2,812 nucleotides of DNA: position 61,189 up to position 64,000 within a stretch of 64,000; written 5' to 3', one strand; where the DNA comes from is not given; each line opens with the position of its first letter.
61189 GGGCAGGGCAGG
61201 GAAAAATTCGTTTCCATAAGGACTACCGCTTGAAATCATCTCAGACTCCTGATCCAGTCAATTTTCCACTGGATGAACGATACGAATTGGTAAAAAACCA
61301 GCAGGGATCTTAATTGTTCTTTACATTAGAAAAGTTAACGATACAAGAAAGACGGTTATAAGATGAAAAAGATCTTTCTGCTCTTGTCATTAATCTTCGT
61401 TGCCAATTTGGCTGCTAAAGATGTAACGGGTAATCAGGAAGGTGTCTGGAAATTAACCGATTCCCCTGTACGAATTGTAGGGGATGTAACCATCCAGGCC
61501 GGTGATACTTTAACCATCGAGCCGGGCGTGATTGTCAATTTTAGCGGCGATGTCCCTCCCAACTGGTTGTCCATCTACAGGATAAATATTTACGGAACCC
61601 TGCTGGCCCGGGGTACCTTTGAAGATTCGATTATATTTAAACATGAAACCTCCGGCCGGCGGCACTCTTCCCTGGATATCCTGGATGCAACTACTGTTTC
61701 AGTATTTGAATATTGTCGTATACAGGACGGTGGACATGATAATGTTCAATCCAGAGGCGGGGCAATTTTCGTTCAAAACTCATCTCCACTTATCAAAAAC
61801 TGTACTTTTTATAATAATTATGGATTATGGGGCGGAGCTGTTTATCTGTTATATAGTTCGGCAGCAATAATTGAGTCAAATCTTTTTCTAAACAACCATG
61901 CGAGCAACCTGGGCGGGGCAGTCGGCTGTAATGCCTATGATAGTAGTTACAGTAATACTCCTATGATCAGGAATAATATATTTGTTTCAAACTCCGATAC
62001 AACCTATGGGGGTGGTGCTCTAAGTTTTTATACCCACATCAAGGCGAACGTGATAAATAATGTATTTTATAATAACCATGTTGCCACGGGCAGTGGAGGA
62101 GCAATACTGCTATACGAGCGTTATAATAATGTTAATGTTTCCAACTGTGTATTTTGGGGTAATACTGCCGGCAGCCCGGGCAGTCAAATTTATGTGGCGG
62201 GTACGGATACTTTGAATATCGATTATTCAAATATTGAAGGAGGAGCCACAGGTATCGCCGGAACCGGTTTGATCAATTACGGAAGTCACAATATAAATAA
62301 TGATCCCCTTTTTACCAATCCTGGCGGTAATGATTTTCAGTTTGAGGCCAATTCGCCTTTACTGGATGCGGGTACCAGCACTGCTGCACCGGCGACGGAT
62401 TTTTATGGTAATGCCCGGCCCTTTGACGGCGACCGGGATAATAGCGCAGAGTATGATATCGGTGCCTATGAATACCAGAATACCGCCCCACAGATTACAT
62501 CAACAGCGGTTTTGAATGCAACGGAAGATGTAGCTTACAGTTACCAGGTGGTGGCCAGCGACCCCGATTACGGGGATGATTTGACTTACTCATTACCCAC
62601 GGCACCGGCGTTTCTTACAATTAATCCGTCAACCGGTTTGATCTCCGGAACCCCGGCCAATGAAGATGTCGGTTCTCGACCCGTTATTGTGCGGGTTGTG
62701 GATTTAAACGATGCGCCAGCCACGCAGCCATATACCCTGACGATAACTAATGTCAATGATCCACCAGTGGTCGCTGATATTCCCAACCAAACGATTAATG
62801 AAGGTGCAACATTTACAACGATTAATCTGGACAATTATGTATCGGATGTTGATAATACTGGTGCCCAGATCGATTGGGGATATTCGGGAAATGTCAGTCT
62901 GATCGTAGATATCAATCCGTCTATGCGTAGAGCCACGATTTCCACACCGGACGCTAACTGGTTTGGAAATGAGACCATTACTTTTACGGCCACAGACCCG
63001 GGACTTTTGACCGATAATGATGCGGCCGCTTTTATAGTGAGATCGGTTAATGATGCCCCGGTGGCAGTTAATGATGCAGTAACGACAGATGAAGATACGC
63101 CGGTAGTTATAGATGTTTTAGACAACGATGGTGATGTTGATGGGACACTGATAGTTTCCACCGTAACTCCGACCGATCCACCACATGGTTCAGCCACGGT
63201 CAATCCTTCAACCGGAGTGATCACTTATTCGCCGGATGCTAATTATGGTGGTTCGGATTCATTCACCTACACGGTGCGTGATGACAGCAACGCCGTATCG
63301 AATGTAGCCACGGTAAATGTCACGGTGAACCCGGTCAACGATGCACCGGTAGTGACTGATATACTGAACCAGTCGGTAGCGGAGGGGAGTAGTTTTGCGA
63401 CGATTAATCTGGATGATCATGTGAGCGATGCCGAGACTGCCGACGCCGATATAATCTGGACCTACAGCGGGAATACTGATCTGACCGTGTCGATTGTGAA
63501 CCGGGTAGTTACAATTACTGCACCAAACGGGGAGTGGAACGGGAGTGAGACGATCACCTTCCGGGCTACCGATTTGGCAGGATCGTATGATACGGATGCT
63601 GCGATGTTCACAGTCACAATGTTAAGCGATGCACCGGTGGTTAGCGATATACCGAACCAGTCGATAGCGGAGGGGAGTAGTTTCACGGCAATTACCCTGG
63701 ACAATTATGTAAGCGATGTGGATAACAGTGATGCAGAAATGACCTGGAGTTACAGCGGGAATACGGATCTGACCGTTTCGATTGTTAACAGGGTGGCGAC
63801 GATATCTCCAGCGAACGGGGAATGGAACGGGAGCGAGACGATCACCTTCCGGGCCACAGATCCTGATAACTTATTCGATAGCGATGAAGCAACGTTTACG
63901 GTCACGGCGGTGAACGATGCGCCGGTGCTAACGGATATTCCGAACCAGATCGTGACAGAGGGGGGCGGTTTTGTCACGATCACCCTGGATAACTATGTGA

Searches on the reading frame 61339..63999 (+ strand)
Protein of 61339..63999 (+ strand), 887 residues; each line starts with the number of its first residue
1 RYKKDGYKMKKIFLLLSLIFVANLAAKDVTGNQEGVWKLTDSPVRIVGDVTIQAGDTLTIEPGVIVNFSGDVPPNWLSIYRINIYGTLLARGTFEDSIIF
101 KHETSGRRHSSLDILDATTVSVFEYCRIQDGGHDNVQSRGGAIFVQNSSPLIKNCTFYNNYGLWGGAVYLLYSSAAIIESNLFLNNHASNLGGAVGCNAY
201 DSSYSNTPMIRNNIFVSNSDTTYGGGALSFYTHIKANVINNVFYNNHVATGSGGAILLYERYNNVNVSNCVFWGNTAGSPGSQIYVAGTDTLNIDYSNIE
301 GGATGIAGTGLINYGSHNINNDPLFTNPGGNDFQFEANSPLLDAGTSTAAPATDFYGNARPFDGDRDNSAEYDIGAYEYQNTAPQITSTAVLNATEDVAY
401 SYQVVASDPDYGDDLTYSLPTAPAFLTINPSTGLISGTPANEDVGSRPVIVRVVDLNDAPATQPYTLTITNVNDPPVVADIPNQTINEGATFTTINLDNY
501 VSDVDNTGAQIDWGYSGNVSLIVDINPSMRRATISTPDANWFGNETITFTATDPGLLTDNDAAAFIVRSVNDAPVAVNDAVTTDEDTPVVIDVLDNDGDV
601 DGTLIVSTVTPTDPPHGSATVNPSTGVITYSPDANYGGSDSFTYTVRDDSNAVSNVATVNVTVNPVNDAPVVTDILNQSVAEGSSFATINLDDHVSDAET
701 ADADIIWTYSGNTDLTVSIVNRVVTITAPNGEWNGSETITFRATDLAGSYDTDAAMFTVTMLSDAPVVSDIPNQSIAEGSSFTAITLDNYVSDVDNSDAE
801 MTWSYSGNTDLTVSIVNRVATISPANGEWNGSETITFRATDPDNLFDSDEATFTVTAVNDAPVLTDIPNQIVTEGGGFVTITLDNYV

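Call 70: search_protein_families(library=pfam, proteins=[window:61339-63999:+], max_evalue=0.00001)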
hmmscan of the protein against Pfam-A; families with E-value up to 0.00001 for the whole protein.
window:61339-63999:+ (887 aa): 5 families
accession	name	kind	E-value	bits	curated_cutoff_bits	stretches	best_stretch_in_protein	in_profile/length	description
PF17963.7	Big_9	-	4.6e-37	127.2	23.6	1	571-662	1-89/89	Bacterial Ig domain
PF17803.7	Cadherin_4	-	5e-24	85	25.1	1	566-630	6-71/71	Bacterial cadherin-like domain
PF17892.7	Cadherin_5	-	1.1e-17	64.1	26.5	1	570-663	1-97/98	Cadherin-like domain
PF05345.18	He_PIG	-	4.2e-15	56.4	24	1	384-470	2-96/96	Putative Ig domain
PF13229.12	Beta_helix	-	1.9e-10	41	25.9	1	116-272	30-158/158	Right handed beta helix region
